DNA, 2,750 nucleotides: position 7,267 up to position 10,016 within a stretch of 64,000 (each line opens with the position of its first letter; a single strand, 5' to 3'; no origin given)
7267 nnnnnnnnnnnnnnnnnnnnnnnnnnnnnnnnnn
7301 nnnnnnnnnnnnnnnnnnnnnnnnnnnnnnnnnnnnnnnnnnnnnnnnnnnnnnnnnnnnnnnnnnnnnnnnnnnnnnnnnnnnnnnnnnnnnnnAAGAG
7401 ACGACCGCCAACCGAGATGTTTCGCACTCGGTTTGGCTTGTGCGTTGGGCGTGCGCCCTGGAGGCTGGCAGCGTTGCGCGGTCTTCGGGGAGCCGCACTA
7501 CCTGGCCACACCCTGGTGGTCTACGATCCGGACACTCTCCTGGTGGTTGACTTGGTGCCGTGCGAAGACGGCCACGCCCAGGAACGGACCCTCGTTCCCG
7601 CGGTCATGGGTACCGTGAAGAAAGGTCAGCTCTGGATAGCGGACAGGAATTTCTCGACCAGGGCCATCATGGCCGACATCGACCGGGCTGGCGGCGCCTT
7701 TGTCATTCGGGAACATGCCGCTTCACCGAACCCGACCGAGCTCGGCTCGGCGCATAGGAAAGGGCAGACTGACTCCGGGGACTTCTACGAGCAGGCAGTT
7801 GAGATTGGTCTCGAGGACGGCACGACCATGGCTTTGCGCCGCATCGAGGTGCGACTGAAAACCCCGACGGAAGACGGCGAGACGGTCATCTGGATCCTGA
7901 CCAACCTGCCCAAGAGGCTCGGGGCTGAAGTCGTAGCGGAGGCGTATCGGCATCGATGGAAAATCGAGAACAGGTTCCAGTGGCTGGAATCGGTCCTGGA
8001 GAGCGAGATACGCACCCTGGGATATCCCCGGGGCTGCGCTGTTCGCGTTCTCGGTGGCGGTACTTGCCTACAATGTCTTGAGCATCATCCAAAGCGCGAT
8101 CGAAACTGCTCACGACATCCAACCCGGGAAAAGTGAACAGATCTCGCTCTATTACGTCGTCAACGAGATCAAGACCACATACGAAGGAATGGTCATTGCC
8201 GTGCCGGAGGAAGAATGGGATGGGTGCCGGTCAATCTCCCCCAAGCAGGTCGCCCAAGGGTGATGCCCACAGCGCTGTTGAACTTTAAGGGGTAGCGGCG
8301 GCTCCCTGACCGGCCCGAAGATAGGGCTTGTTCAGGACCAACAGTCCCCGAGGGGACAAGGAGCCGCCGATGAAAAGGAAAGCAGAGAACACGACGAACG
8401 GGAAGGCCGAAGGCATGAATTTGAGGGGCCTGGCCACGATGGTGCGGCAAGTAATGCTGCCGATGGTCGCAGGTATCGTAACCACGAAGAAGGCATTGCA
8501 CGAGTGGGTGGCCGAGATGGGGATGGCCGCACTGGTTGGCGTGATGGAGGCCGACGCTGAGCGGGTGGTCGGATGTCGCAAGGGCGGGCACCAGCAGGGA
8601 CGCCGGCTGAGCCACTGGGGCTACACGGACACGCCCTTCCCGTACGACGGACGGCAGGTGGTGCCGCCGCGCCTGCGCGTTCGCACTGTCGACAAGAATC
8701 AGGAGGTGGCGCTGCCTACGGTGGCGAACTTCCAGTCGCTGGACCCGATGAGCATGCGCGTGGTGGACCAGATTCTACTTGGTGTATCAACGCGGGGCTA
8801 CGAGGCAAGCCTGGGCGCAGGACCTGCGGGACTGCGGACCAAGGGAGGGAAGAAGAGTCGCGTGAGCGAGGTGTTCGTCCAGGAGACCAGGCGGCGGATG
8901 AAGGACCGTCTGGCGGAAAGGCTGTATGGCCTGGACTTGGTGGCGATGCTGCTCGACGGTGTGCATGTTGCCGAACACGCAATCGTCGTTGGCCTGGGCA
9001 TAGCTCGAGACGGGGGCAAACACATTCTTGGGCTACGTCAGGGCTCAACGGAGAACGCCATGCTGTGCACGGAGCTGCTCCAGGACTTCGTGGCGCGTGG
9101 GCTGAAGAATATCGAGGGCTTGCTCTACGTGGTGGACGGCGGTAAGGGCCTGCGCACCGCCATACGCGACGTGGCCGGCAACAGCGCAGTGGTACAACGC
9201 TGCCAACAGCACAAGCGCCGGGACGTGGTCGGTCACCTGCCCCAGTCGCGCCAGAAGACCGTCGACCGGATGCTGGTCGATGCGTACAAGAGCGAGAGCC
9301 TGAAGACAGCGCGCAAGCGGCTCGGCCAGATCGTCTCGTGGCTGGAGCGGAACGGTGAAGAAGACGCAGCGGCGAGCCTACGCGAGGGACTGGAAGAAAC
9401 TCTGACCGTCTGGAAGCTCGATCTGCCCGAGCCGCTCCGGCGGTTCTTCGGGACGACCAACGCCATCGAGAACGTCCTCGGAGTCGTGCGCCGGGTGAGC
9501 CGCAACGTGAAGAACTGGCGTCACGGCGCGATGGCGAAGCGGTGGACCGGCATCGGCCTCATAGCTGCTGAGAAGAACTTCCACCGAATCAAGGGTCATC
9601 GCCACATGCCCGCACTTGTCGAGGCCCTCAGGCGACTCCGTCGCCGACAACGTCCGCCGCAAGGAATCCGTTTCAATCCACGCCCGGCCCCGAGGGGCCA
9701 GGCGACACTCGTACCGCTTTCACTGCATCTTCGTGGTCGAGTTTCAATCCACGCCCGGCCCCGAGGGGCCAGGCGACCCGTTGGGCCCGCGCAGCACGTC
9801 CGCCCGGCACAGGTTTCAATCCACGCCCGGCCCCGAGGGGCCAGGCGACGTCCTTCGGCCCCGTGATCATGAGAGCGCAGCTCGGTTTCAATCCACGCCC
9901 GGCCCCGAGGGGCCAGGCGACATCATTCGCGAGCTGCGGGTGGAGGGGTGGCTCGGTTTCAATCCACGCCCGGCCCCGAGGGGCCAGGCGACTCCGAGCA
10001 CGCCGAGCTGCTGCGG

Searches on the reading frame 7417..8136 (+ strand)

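Call 15: search_protein_families(library=pfam, proteins=[window:7417-8136:+], max_evalue=0.001)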
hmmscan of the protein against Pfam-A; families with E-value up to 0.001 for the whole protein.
window:7417-8136:+ (239 aa): 1 family
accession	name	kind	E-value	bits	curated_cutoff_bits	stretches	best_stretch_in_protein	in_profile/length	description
PF01609.27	DDE_Tnp_1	-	3.6e-14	53.4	23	1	32-194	38-174/200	Transposase DDE domain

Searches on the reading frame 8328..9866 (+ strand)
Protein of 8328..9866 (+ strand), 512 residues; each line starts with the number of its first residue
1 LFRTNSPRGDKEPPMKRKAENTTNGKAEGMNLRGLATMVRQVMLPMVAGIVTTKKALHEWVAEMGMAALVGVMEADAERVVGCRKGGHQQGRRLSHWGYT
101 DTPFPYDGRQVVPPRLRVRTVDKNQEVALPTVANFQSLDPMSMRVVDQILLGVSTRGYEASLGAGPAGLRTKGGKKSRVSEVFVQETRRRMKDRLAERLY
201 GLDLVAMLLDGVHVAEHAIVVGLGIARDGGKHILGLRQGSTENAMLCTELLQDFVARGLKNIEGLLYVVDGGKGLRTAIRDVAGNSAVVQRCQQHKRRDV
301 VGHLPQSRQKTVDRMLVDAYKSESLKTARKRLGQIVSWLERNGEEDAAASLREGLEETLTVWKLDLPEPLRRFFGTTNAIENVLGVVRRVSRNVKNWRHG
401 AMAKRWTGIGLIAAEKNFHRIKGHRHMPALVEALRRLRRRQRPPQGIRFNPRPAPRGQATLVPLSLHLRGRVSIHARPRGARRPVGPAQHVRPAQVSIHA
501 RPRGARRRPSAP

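Call 15: search_protein_families(library=pfam, proteins=[window:8328-9866:+], max_evalue=0.001)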
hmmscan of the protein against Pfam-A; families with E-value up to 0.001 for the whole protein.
window:8328-9866:+ (512 aa): 1 family
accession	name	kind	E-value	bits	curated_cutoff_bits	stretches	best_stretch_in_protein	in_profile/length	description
PF00872.24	Transposase_mut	-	1.1e-26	94.1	21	1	172-406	130-364/379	Transposase, Mutator family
